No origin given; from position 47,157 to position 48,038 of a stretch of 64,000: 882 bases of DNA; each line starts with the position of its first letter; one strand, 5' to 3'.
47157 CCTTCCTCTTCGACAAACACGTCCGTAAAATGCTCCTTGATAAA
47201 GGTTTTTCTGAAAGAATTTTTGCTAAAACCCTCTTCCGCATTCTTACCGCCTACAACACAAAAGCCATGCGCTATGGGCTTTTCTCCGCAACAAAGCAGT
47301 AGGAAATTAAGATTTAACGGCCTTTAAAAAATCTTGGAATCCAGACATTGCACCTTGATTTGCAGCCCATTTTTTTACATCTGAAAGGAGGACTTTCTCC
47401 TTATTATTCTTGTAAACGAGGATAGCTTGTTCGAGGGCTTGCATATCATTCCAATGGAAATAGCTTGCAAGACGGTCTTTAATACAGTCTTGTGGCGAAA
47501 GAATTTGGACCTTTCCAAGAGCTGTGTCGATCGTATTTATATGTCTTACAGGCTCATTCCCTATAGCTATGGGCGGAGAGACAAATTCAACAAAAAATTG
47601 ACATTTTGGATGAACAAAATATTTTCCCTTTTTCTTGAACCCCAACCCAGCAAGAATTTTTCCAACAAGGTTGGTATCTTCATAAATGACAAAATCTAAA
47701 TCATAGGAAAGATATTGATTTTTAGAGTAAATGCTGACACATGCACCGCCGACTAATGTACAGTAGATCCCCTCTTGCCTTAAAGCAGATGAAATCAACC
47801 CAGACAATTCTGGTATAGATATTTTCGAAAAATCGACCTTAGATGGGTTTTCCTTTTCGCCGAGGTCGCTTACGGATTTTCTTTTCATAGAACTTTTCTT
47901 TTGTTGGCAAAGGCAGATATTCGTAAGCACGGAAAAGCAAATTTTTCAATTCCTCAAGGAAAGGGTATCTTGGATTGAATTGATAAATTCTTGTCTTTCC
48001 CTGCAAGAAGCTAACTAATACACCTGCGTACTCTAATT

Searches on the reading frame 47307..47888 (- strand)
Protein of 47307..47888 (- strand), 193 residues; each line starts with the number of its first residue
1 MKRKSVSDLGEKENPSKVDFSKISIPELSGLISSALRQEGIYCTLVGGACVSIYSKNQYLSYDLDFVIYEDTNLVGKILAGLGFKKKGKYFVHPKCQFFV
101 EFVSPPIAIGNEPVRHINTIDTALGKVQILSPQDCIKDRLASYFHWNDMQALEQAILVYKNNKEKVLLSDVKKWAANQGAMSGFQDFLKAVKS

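Call 3: search_protein_families(library=pfam, proteins=[window:47307-47888:-], max_evalue=1)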
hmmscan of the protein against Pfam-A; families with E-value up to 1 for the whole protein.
window:47307-47888:- (193 aa): 1 family
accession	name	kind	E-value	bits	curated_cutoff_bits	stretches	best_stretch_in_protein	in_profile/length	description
PF09970.15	DUF2204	-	0.006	16.7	20.3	1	33-75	9-51/181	Nucleotidyl transferase of unknown function (DUF2204)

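Call 4: search_protein_families(library=ncbifam, proteins=[window:47307-47888:-], max_evalue=1)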
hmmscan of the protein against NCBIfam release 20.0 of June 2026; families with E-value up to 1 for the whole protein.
window:47307-47888:- (193 aa): 1 family
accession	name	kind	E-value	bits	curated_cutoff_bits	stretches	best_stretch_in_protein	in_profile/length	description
NF010183.0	PRK13662.1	equivalog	0.011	15.5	213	0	34-73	75-115/177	hypothetical protein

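Call 5: search_protein_families(library=padloc, proteins=[window:47307-47888:-], max_evalue=1)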
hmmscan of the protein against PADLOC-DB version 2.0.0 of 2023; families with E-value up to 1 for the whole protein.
window:47307-47888:- (193 aa): 0 families

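Call 6: find_homologous_proteins(query=window:47307-47888:-)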
Query window:47307-47888:- (193 aa): 923 proteins with E <= 0.001 among 1057 candidates; the best 120 are listed.
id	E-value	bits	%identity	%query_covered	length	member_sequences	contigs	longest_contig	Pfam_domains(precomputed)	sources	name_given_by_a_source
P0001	3.1e-124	430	100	100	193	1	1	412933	-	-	-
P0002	1.4e-84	300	67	100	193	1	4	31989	-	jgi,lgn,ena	-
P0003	2.7e-80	286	64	100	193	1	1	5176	-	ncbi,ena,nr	ncbi:MAG: hypothetical protein K940chlam6_00683 [Chlamydiae bacterium]|nr:hypothetical protein [Chla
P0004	1.3e-64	235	69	74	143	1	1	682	-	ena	-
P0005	3.6e-61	224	54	91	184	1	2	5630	-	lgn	-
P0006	4.3e-59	217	52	92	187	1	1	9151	-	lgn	-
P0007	5.3e-59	217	50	93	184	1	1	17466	-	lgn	-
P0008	6.6e-58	213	54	93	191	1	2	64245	-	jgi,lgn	jgi:hypothetical protein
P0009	1.4e-57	212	55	91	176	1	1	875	-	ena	-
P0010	2.0e-57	212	54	91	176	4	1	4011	-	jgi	jgi:hypothetical protein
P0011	2.4e-57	212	49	91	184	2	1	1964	-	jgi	-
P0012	2.8e-57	211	54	91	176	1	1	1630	-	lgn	-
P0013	6.1e-57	210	51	92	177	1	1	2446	-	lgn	-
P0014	9.1e-57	210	51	89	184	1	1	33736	-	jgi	jgi:hypothetical protein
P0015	9.7e-57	210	52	91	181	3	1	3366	-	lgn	-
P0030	2.0e-55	205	51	91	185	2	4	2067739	-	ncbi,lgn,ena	-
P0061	7.0e-54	200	50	91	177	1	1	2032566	-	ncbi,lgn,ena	-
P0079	3.2e-53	198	53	90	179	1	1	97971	-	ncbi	ncbi:MAG: hypothetical protein V2A65_11415 [Candidatus Omnitrophota bacterium]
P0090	7.7e-53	197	48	91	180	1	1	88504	-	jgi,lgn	-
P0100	1.2e-52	196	51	89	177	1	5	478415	-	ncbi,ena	-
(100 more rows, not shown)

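Call 17: search_solved_structures(query=A1, max_evalue=10, show_alignments=3)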
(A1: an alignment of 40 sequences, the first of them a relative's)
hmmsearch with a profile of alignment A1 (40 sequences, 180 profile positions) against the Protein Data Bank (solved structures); distinct sequences matched with E-value up to 10: 12.
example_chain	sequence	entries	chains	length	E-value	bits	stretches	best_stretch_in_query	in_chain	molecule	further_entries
1vdx_A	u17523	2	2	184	0.22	14.4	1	10-80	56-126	Hypothetical protein PH0099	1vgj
1po6_A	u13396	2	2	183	0.87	12.4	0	35-77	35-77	Heterogeneous nuclear ribonucleoprotein A1 | PROTEIN (HETEROGENEOUS NUCLEAR RIBONUCLEOPROTEIN A1)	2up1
1pgz_A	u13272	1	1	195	0.95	12.3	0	35-77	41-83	Heterogeneous nuclear ribonucleoprotein A1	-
1l3k_A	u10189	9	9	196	0.97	12.3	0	35-77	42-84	HETEROGENEOUS NUCLEAR RIBONUCLEOPROTEIN A1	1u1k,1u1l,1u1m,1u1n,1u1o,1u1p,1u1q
8x0n_A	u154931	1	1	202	0.97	12.3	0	35-77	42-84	Heterogeneous nuclear ribonucleoprotein A1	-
2lyv_A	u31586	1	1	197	0.99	12.3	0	35-77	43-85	Heterogeneous nuclear ribonucleoprotein A1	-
9vva_A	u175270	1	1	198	1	12.2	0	35-77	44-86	Heterogeneous nuclear ribonucleoprotein A1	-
8rzv_A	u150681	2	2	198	1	12.2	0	35-77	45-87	Heterogeneous nuclear ribonucleoprotein A1, N-terminally processed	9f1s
9f4d_A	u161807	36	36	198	1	12.2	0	35-77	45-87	Heterogeneous nuclear ribonucleoprotein A1, N-terminally processed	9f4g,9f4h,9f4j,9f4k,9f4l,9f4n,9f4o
9gea_A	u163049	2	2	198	1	12.2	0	35-77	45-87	Heterogeneous nuclear ribonucleoprotein A1, N-terminally processed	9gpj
4yoe_A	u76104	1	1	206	1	12.2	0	35-77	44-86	Heterogeneous nuclear ribonucleoprotein A1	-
6dcl_A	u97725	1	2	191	1.1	12.1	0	35-77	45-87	Heterogeneous nuclear ribonucleoprotein A1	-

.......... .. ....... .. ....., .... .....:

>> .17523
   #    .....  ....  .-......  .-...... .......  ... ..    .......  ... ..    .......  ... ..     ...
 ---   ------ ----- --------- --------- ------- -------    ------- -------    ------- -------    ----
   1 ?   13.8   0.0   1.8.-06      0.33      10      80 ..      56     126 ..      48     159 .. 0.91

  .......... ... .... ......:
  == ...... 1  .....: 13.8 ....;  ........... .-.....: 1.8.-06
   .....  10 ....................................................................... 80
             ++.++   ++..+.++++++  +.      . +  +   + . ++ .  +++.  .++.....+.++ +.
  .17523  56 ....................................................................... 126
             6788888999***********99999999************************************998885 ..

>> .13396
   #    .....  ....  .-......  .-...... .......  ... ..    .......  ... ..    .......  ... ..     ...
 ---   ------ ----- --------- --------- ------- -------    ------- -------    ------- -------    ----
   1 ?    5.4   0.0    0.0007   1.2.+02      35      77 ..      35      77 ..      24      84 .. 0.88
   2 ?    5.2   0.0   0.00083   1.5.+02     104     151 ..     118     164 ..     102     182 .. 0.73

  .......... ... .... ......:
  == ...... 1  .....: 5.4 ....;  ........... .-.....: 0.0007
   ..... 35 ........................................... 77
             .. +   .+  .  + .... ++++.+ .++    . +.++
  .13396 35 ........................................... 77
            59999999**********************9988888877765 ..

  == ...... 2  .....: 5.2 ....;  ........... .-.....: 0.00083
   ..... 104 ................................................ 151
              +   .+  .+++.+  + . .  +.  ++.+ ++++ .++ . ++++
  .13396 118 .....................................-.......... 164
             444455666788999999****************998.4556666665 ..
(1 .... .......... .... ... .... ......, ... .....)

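Call 19: search_protein_families(library=pfam, alignment_id=A1, max_evalue=1)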
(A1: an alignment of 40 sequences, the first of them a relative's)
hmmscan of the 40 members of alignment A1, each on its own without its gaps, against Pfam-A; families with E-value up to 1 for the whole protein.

A. member 1, P0001 (193 aa): 1 family
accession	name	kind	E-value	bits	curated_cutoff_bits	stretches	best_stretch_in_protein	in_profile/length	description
PF09970.15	DUF2204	-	0.006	16.7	20.3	1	33-75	9-51/181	Nucleotidyl transferase of unknown function (DUF2204)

B. families by the number of members that match (of 40 scanned): 28 families (the first 25 are shown)
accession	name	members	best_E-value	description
PF09970.15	DUF2204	38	3.6e-06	Nucleotidyl transferase of unknown function (DUF2204)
PF14907.12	NTP_transf_5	10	0.0095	Uncharacterised nucleotidyltransferase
PF19502.5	DUF6036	6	0.00079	Nucleotidyltransferase of unknown function (DUF6036)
PF23336.1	HTH_TbsP_C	6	0.17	Transcriptional regulator TbsP-like, C-terminal HTH domain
PF08974.15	DUF1877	3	0.0025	Domain of unknown function (DUF1877)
PF08823.16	PG_binding_2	3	0.034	Putative peptidoglycan binding domain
PF17914.6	HopA1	2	0.048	HopA1 effector protein family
PF19064.5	DUF5760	2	0.057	Family of unknown function (DUF5760)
PF18181.6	SLATT_1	1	0.012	SMODS and SLOG-associating 2TM effector domain 1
PF20324.3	DUF6619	1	0.023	Family of unknown function (DUF6619)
PF15054.11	DUF4535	1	0.033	Domain of unknown function (DUF4535)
PF18016.8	SAM_3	1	0.045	SAM domain (Sterile alpha motif)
PF10757.14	YbaJ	1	0.047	Biofilm formation regulator YbaJ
PF21989.2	RA_2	1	0.048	RA like domain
PF10307.15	HAD_SAK_1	1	0.049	HAD domain family 1 in Swiss Army Knife RNA repair proteins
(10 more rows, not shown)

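Call 24: predict_structure(alignment_id=A1)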
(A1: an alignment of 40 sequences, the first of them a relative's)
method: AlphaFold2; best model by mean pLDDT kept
length: 193 residues; sequences in the alignment: 40
mean_pLDDT: 90.7   pTM: 0.83
mean pLDDT of the five models: 90.7, 90.3, 88.1, 77.2, 72.6
residues with pLDDT >= 90: 159; 70-90: 15; 50-70: 11; < 50: 8
segments of 3 or more residues with pLDDT < 50: 8-12
pLDDT, mean of each block of 10 residues (from residue 1): 49 68 95 97 94 84 91 95 96 96 88 93 96 97 96 96 97 97 98 92
secondary structure, 60 per line:
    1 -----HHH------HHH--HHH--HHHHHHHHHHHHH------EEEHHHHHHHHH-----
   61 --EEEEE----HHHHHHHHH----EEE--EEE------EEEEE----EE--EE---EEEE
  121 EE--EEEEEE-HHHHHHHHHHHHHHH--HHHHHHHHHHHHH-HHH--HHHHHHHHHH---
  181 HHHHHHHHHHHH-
elements in order: H25-37 E44-46 H47-55 E63-67 H72-80 E85-87 E90-92 E99-103 E117-122 E125-130 H132-146 H149-161 H168-177 H181-192

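Call 27: fold_search(model_id=the predicted structure, library=pdb)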
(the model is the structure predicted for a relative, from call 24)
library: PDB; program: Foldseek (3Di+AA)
matches with E <= 10: 208; with E <= 0.001: 6
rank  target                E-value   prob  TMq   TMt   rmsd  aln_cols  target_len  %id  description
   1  5kqj_MODEL_1_A        1.4e-04  1.00  0.46  0.48   7.8       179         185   13  Solution Structure of Antibiotic-Resistance Factor ANT(2'')-Ia Reveals Substrate-Regulated Conformation Dynami (released 2017-07-12)
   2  5uvd                  2.3e-04  1.00  0.53  0.47   7.3       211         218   13  Crystal structure of an antigenic nucleotidyltransferase-like protein from Paracoccidioides brasiliensis (released 2018-01-31)
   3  4wse_B                2.7e-04  1.00  0.45  0.20   4.8       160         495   15  Crystal structure of the Mimivirus polyadenylate synthase (released 2015-04-01)
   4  8an5_B                7.8e-04  1.00  0.49  0.50   7.4       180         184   13  MenAT1 toxin-antitoxin complex (rv0078a-rv0078b) from Mycobacterium tuberculosis H37Rv (released 2023-08-02)
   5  4xje                  8.7e-04  1.00  0.49  0.53   6.0       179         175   12  CRYSTAL STRUCTURE OF ANT(2") IN COMPLEX WITH AMP AND TOBRAMYCIN (released 2016-01-20)
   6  6y8q_A                9.8e-04  1.00  0.43  0.42   5.5       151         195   14  AbiEi antitoxin from Streptococcus agalactiae (released 2020-12-16)
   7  5cfu                  1.0e-03  1.00  0.48  0.52   6.3       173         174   13  Crystal Structure of ANT(2")-Ia in complex with adenylyl-2"-tobramycin (released 2016-07-20)
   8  8xhr_A                1.4e-03  1.00  0.39  0.28   8.4       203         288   11  Crystal structure of Mycobacterium tuberculosis MenT3 bound with CTP (released 2024-02-28)
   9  4wqk                  1.5e-03  1.00  0.49  0.54   5.9       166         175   14  Crystal structure of aminoglycoside nucleotidylyltransferase ANT(2")-Ia, apo form (released 2014-11-12)
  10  8an4_B                1.9e-03  1.00  0.52  0.53   7.5       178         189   13  MenT1 toxin (rv0078a) from Mycobacterium tuberculosis H37Rv (released 2023-08-02)
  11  2ewr                  1.9e-03  1.00  0.44  0.53   6.4       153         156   16  Crystal structure of a putative nucleotidyltransferase (tm1012) from Thermotoga maritima at 1.60 A resolution (released 2005-12-06)
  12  6j7q                  2.1e-03  1.00  0.36  0.26   9.7       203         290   11  Crystal structure of toxin TglT (unusual type guanylyltransferase-like toxin, Rv1045) mutant S78A from Mycobacterium tub (released 2020-05-13)
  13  6y5u                  2.3e-03  1.00  0.42  0.30   7.8       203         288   11  MenT3 (aka TglT), nucleotidyltransferase toxin Rv1045 from Mycobacterium tuberculosis (released 2020-09-16)
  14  7c46                  2.5e-03  1.00  0.40  0.29   9.6       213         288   11  Crystal Structure of Rv1045 toxin point variant K189A (released 2021-05-26)
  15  8an5_A                2.8e-03  1.00  0.54  0.54   7.3       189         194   14  MenAT1 toxin-antitoxin complex (rv0078a-rv0078b) from Mycobacterium tuberculosis H37Rv (released 2023-08-02)
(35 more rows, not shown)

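Call 37: find_encoding_contigs(protein=P0030, flank=8000, max_places=3)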
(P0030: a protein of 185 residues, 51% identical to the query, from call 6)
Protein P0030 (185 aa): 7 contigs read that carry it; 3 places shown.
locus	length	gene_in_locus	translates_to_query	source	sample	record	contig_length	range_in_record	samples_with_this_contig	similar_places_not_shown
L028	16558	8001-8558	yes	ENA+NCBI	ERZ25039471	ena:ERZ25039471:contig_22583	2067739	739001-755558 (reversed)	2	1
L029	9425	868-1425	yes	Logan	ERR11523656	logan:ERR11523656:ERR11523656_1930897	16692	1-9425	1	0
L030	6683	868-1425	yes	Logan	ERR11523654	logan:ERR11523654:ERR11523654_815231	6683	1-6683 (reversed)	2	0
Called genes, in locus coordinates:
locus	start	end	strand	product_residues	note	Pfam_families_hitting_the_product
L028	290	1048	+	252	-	-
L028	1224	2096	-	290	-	PF08843:AbiEii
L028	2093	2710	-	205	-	-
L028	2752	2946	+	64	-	-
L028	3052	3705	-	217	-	PF00078:RVT_1, PF08388:GIIM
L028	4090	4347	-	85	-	-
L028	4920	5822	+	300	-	PF07804:HipA_C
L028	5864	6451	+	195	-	PF13657:Couple_hipA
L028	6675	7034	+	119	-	-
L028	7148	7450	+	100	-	PF11731:Cdd1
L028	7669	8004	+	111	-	-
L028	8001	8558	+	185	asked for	-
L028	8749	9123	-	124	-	PF11954:DUF3471 (weak)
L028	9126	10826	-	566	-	PF00012:HSP70, PF06723:MreB_Mbl, PF00012:HSP70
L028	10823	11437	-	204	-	PF01025:GrpE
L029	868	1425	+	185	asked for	-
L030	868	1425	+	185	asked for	-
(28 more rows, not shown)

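Call 38: find_encoding_contigs(protein=P0079, flank=8000, max_places=2)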
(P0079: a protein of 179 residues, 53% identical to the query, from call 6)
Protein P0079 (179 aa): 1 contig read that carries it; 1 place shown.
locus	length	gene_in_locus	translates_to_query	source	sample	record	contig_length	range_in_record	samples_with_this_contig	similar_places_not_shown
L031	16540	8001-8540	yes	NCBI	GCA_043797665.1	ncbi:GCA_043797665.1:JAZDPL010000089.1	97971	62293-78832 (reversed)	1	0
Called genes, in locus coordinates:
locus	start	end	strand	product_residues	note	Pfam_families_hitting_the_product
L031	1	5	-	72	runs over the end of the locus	PF18929:DUF5678 (weak)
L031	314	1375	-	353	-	PF02421:FeoB_N (faint), PF03193:RsgA_GTPase, PF00009:GTP_EFTU (weak), PF01926:MMR_HSR1 (weak)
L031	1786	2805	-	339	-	-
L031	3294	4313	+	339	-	PF25212:HVO_A0114 (faint), PF02661:Fic, PF13412:HTH_24 (weak)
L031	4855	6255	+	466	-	PF00089:Trypsin (weak), PF13365:Trypsin_2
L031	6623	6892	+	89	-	-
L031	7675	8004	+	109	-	-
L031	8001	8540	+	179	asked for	-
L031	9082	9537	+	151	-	-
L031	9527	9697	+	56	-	-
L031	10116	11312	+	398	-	PF00004:AAA (weak), PF13173:AAA_14, PF13635:DUF4143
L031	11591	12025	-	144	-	-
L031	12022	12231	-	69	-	PF18929:DUF5678 (weak)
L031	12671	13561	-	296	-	PF00149:Metallophos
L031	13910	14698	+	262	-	PF08242:Methyltransf_12 (weak)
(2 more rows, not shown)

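Call 39: find_encoding_contigs(protein=P0061, flank=8000, max_places=1)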
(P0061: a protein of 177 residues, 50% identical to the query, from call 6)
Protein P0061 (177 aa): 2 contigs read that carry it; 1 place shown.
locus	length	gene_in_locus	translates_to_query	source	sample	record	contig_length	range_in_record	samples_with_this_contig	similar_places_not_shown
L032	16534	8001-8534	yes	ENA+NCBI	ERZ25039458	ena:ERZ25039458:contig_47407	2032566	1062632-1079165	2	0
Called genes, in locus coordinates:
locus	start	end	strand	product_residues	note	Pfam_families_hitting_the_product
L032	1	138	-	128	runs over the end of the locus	PF02779:Transket_pyr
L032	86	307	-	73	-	PF02779:Transket_pyr (weak)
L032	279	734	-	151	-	PF00676:E1_dh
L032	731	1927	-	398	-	PF16078:2-oxogl_dehyd_N, PF00676:E1_dh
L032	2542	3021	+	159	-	-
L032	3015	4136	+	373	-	PF04055:Radical_SAM, PF06969:HemN_C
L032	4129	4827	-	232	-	PF00590:TP_methylase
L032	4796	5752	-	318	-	-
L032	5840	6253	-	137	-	PF02566:OsmC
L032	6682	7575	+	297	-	PF00106:adh_short (weak), PF13561:adh_short_C2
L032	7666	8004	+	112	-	-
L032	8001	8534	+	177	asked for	-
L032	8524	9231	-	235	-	PF00106:adh_short, PF08659:KR, PF13561:adh_short_C2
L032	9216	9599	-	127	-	PF02152:FolB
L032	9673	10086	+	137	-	PF04347:FliO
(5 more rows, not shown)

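Call 40: find_encoding_contigs(protein=P0100, flank=8000, max_places=1)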
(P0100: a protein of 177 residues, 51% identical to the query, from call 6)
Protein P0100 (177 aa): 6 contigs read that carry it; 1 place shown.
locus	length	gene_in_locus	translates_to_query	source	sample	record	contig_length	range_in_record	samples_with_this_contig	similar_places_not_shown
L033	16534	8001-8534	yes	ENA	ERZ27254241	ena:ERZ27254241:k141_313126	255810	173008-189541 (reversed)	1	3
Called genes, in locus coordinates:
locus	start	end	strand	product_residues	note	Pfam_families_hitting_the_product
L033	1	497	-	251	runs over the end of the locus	PF02578:Cu-oxidase_4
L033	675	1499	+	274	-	PF02517:Rce1-like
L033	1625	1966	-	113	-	-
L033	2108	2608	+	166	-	PF02151:UVR (weak)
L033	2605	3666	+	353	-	PF00217:ATP-gua_Ptrans, PF27454:McsB_C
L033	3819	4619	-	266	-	-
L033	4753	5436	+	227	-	PF01128:IspD, PF12804:NTP_transf_3 (weak)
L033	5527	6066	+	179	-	-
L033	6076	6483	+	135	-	PF04355:BamE (faint)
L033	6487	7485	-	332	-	PF01694:Rhomboid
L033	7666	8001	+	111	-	-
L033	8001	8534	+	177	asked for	-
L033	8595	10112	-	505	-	PF01738:DLH (faint), PF02129:Peptidase_S15, PF12697:Abhydrolase_6, PF00561:Abhydrolase_1 (weak), PF00326:Peptidase_S9 (weak), PF12146:Hydrolase_4, PF08840:BAAT_C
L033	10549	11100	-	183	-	PF01765:RRF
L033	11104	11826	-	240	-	PF00696:AA_kinase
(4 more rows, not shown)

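Call 41: find_encoding_contigs(protein=P0090, flank=8000, max_places=1)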
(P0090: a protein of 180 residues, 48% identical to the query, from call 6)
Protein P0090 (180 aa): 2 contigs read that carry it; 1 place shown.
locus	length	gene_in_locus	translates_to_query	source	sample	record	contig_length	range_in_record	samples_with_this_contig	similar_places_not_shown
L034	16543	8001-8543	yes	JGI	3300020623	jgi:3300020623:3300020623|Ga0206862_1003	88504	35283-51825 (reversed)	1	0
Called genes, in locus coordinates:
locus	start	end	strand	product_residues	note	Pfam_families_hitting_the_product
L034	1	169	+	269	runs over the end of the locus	-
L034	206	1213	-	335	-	PF00561:Abhydrolase_1, PF12146:Hydrolase_4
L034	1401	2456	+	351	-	-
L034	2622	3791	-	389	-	PF00271:Helicase_C, PF12513:SUV3_C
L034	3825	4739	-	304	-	PF22527:DEXQc_Suv3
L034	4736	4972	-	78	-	-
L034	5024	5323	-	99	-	-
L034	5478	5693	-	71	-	-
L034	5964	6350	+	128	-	-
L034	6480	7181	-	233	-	-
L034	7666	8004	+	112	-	-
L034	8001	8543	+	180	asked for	-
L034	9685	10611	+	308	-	PF01171:ATP_bind_3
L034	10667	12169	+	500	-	PF00474:SSF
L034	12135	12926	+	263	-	PF01975:SurE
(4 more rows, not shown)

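Call 60: search_protein_representatives(alignment_id=A1)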
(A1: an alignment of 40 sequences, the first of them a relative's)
Query: 40 sequences, 180 profile positions. Proteins with E-value up to 0.001 (for the whole library): 2035; up to 1e-10: 1041; up to 1e-30: 196. The best 150 are listed.
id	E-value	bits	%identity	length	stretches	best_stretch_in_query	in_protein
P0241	6.3e-78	276.9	-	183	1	1-177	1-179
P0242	6.6e-74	263.8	-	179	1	4-179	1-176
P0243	1.4e-62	226.9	-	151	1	3-137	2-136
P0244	2.3e-60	219.6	-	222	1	7-175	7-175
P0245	2.9e-60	219.3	-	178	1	8-176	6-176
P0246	4.0e-60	218.9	-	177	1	6-175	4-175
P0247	1.3e-58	214.0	-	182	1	8-177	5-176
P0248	1.1e-57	210.9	-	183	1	4-178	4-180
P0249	1.1e-57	210.9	-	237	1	9-178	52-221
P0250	1.3e-57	210.7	-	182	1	3-177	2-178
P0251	1.7e-57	210.3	-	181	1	7-178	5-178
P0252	1.8e-57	210.2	-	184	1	4-177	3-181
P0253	6.7e-57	208.4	-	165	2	1-109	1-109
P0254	2.7e-56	206.4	-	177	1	10-174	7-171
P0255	1.7e-55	203.7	-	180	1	5-176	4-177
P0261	2.5e-52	193.5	-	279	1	5-174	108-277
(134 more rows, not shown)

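Call 62: find_related_loci(query=A1, collection=genome_contigs, flank=2500)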
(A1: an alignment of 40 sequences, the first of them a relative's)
Query A1 (193 aa) in genome_contigs; peptide patterns used: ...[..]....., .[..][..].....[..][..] (x = any residue, [..] = any of these).
599 stretches matched a pattern (row limit reached: there are more); 578 encode a relative of the query (tblastn E <= 1e-3); the best 80 are kept; 80 distinct loci.
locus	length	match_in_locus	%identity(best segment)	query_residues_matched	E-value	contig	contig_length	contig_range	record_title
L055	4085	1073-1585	51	17-187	1e-62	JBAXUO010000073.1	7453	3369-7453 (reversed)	MAG: Chlamydiota bacterium isolate ELA663 MAG663_73, whole genome shotgun sequence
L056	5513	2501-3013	50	17-189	5e-62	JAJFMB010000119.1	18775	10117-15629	MAG: Chlamydiae bacterium isolate OFTM56 OFTM56_118, whole genome shotgun sequence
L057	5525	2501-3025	51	17-191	1e-61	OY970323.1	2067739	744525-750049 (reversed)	MAG: uncultured bacterium isolate MFD01231.bin.1.10 genome assembly, chromosome: 1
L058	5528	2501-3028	49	17-192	3e-61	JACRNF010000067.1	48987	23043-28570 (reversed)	MAG: Chlamydiae bacterium isolate NC_groundwater_1928_Pr3_S-0.2um_35_3 scaffold_552535, whole genome shotgun sequence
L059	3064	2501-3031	49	15-192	1e-60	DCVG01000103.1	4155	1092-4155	MAG TPA_asm: Nitrospiraceae bacterium UBA2194 UBA2194_contig_86077, whole genome shotgun sequence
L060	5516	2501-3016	53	17-189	1e-59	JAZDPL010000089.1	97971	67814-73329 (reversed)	MAG: Candidatus Omnitrophota bacterium isolate MEGAHIT-group-0.834 k141_3093900, whole genome shotgun sequence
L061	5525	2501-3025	51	12-189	1e-59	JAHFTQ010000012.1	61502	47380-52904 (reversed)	MAG: Parachlamydiales bacterium isolate nzgw624 NODE_254_length_61503_cov_6.470578, whole genome shotgun sequence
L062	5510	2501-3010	51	18-189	3e-59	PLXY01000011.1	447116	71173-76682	MAG: Parachlamydiales bacterium isolate palsa_1444 73.20120700_P3D.326_contig_2771, whole genome shotgun sequence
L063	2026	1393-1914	51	18-193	1e-60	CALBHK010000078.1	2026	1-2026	MAG TPA_asm: uncultured Chlamydiae bacterium isolate SRR6231132_bin.17_CONCOCT_v1.1_MAG genome assembly, contig: ERZ6502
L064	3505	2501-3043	49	12-193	3e-59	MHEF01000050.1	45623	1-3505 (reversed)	MAG: Nitrospirae bacterium RBG_13_39_12 RBG_13_scaffold_175, whole genome shotgun sequence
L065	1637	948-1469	53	18-192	5e-61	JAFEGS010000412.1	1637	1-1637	MAG: Verrucomicrobia bacterium isolate SZAS-6 LIN-709__412__length-1637, whole genome shotgun sequence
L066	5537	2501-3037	48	11-191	9e-59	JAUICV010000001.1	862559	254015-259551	MAG: Chlamydiia bacterium isolate 7_bin.48 NODE_11_length_862559_cov_5.594863, whole genome shotgun sequence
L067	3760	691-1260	44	10-192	1e-58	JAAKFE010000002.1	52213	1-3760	MAG: Candidatus Anoxychlamydiales bacterium isolate K1060_chlam_1 K1060chlam1_2, whole genome shotgun sequence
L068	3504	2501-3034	47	16-193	3e-58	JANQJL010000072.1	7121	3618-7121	MAG: Simkaniaceae bacterium isolate PL25a_bin.114 k99_3328478, whole genome shotgun sequence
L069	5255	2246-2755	48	16-187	9e-58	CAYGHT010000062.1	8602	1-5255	MAG TPA_asm: uncultured bacterium isolate ERP113451_co3_56 genome assembly, contig: NODE_7136_length_8602_cov_5.332163, 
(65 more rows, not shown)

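Call 90: search_protein_families(library=pfam, proteins=[P0261], max_evalue=0.001)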
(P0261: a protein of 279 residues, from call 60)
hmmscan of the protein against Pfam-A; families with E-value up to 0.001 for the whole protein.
P0261 (279 aa): 0 families

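Call 92: fold_search(model_id=the predicted structure, library=viral)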
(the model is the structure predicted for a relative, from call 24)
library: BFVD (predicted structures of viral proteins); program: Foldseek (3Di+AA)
matches with E <= 10: 334; with E <= 0.001: 1
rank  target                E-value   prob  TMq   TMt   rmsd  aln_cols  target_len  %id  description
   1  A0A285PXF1            2.9e-04  1.00  0.35  0.37   8.4       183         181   11  Uncharacterized protein [Cedratvirus lausannensis]
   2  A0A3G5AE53            1.4e-03  1.00  0.41  0.16   5.7       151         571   14  DUF7275 domain-containing protein [Satyrvirus sp.]
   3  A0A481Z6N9            1.5e-03  0.92  0.31  0.22  16.4       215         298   17  LicD family protein [Pithovirus LCPAC302]
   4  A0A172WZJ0            2.3e-03  0.97  0.34  0.18  10.7       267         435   10  ORF-120 [Catopsilia pomona nucleopolyhedrovirus]
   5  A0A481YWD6            3.5e-03  1.00  0.44  0.41   4.9       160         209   13  LicD family protein [Marseillevirus LCMAC201]
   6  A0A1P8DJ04            4.4e-03  0.99  0.37  0.47   6.8       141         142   14  (no name in the UniProt tables at hand)
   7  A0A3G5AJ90            4.4e-03  0.94  0.38  0.18  13.9       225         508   12  DUF7275 domain-containing protein [Sylvanvirus sp.]
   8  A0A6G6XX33            4.6e-03  0.87  0.31  0.22  14.5       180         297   15  (no name in the UniProt tables at hand)
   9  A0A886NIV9            4.9e-03  0.98  0.36  0.26   9.4       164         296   12  (no name in the UniProt tables at hand)
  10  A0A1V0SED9            5.2e-03  0.92  0.35  0.22   9.6       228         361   10  Uncharacterized protein [Indivirus ILV1]
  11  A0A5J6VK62            5.5e-03  1.00  0.40  0.41   4.2       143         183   10  LicD family protein [Megaviridae environmental sample]
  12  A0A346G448            8.7e-03  1.00  0.47  0.16   5.0       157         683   12  (no name in the UniProt tables at hand)
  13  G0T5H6                8.7e-03  0.94  0.36  0.22   9.8       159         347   16  Uncharacterized protein [Wiseana iridescent virus]
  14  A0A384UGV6            9.2e-03  0.99  0.38  0.29   6.3       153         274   13  (no name in the UniProt tables at hand)
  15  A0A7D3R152            9.2e-03  0.90  0.35  0.20  11.1       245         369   16  PolyA polymerase head RNA and srmB- binding domain protein [Fadolivirus FV1/VV64]
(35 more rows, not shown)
